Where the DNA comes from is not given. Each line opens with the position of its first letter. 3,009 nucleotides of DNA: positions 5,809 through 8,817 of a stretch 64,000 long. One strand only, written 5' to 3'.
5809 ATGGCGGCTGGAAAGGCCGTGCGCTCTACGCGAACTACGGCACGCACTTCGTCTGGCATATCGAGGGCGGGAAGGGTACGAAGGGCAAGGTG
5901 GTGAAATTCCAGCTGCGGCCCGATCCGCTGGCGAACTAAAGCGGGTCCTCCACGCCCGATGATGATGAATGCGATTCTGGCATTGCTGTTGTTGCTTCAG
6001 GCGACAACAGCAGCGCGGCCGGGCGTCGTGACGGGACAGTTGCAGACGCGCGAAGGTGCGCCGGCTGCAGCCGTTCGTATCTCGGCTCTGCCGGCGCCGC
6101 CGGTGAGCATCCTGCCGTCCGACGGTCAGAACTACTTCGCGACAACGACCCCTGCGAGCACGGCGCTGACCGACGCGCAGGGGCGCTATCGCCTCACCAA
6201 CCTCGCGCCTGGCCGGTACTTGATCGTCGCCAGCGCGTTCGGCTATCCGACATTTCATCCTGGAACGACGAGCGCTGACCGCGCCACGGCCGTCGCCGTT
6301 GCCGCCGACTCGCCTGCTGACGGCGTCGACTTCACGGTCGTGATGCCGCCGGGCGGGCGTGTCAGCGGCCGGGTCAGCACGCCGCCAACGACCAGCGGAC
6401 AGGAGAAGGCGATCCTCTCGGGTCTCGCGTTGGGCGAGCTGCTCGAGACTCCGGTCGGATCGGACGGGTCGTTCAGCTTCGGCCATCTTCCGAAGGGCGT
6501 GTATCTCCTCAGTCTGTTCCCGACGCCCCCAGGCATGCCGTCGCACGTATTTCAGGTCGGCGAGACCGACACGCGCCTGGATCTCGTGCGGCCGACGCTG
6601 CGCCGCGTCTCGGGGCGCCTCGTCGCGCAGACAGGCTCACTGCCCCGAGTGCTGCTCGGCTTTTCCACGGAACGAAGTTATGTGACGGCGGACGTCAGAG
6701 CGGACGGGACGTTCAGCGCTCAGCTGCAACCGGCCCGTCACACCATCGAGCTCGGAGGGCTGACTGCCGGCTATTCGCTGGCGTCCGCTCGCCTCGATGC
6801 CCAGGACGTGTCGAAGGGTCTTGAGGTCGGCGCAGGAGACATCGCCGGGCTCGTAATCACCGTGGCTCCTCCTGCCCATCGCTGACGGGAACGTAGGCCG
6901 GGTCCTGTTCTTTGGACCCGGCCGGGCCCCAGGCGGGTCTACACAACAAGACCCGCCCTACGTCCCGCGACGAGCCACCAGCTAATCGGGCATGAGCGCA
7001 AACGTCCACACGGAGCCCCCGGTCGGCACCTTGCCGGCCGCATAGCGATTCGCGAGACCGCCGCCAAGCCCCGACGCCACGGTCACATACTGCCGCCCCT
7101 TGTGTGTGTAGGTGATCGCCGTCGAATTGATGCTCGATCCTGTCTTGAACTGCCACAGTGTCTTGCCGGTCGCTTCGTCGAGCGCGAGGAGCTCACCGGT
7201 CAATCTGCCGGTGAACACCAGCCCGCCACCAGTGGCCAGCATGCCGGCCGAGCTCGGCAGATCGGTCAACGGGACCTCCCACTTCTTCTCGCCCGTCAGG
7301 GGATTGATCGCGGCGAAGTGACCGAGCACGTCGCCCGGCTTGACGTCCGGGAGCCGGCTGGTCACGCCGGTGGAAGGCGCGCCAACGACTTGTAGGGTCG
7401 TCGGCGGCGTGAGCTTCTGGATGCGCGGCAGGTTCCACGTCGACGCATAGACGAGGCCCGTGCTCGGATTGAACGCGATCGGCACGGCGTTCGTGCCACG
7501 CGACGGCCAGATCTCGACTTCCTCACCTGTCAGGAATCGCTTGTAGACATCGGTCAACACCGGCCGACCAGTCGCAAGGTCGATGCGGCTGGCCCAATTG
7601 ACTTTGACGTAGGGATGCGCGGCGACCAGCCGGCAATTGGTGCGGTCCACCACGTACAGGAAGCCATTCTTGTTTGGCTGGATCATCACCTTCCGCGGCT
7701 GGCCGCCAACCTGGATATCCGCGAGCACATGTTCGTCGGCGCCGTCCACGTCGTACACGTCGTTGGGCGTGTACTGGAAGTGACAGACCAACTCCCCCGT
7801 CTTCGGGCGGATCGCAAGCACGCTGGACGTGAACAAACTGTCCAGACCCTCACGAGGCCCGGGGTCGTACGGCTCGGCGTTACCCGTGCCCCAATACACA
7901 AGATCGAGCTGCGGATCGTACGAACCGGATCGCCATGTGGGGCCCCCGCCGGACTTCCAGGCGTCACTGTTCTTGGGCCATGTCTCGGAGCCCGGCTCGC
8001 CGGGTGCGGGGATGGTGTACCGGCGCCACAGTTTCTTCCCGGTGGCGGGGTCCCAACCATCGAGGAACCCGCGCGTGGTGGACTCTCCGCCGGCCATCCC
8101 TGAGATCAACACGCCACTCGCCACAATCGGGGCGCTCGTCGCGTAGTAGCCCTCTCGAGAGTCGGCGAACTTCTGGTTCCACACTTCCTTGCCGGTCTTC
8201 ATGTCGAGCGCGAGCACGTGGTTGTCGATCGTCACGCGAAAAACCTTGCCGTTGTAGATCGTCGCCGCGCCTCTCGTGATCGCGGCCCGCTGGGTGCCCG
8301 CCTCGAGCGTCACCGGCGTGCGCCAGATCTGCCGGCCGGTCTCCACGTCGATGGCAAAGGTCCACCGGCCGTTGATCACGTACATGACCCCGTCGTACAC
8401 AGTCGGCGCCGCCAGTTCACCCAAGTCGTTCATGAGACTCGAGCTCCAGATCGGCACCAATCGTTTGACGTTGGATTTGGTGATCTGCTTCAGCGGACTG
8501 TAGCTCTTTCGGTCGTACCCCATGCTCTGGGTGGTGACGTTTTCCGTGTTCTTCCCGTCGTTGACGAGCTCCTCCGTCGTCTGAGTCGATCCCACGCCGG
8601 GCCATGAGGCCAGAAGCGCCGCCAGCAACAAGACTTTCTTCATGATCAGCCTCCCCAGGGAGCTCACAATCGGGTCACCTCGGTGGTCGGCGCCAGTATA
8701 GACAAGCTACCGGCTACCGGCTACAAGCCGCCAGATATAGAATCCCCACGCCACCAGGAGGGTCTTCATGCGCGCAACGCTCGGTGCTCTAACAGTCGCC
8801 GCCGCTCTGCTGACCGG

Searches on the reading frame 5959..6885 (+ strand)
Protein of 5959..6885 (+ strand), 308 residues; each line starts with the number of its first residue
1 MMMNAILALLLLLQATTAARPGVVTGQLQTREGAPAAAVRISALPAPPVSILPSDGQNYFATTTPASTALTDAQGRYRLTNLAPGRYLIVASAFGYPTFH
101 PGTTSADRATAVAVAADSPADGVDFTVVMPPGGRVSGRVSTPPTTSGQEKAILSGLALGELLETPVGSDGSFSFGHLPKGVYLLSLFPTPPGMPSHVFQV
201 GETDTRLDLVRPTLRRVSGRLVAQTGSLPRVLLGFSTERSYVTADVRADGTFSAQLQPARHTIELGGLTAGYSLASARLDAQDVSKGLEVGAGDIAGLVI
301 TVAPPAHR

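Call 62: search_protein_families(library=pfam, proteins=[window:5959-6885:+], max_evalue=0.0001)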
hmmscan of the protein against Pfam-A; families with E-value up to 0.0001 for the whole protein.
window:5959-6885:+ (308 aa): 3 families
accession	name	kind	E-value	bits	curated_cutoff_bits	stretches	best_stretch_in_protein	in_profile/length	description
PF13620.12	CarboxypepD_reg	-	3.7e-13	50.1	32.3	1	24-114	2-69/82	Carboxypeptidase regulatory-like domain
PF17210.9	SdrD_B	-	2.1e-06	28.3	29.7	0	64-109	37-82/112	SdrD B-like domain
PF13715.12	CarbopepD_reg_2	-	1.5e-05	25.4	32.2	0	69-100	28-59/88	CarboxypepD_reg-like domain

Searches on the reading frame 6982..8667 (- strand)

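Call 62: search_protein_families(library=pfam, proteins=[window:6982-8667:-], max_evalue=0.0001)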
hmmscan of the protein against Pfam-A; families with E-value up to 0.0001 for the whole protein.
window:6982-8667:- (561 aa): 3 families
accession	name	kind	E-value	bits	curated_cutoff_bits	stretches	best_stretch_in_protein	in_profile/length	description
PF01011.28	PQQ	-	1.6e-64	219.1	26.7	2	53-344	10-331/595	Glucose/ethanol/alcohol dehydrogenase, beta-propeller domain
PF13360.13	PQQ_2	-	3.9e-25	89.3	27.6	2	73-218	16-146/233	Outer membrane protein assembly factor BamB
PF13570.13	Beta-prop_ACSF4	-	2.5e-12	47.3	133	1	449-527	29-107/329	Beta-alanine-activating enzyme, beta-propeller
